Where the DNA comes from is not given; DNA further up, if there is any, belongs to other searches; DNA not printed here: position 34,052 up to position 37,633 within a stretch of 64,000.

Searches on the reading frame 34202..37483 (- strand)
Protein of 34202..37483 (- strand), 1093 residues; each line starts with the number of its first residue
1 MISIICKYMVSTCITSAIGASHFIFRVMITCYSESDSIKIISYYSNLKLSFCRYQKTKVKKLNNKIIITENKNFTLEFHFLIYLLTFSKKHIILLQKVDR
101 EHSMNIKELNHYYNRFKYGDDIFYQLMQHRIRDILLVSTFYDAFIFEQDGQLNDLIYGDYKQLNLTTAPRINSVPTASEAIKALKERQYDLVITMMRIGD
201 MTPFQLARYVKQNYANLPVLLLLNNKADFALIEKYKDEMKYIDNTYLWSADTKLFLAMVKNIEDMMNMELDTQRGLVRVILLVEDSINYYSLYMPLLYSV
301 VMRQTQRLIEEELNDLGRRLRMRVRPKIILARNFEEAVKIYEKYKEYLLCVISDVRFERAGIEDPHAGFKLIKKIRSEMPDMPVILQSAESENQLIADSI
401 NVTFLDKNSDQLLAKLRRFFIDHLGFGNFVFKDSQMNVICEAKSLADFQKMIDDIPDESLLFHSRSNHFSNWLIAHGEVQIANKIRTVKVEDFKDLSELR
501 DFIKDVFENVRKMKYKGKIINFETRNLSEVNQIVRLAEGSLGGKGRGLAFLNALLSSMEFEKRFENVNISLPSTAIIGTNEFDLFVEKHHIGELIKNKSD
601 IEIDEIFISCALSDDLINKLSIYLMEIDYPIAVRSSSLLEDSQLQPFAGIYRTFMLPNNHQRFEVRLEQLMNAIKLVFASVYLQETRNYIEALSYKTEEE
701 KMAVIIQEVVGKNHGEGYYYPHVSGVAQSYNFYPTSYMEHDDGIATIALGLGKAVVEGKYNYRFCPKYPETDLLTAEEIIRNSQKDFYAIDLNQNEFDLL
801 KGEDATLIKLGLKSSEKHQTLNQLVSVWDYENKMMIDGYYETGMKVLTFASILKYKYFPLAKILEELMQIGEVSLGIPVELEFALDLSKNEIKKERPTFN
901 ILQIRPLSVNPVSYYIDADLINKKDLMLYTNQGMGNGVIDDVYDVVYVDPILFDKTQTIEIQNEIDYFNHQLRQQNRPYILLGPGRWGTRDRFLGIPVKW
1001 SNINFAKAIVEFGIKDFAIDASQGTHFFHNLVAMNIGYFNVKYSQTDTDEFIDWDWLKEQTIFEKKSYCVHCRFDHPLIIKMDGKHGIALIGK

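Call 10: search_protein_families(library=pfam, proteins=[window:34202-37483:-])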
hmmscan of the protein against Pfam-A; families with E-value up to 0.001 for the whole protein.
window:34202-37483:- (1093 aa): 3 families
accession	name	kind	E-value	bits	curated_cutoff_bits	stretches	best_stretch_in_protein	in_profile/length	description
PF01326.24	PPDK_N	-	1.9e-35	123.2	27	1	540-910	3-312/328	Pyruvate phosphate dikinase, AMP/ATP-binding domain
PF00072.30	Response_reg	-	7.8e-11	42.6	30.2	1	168-237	23-91/111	Response regulator receiver domain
PF19027.5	DUF5752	-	0.00017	21.5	23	1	428-508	117-208/208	Family of unknown function (DUF5752)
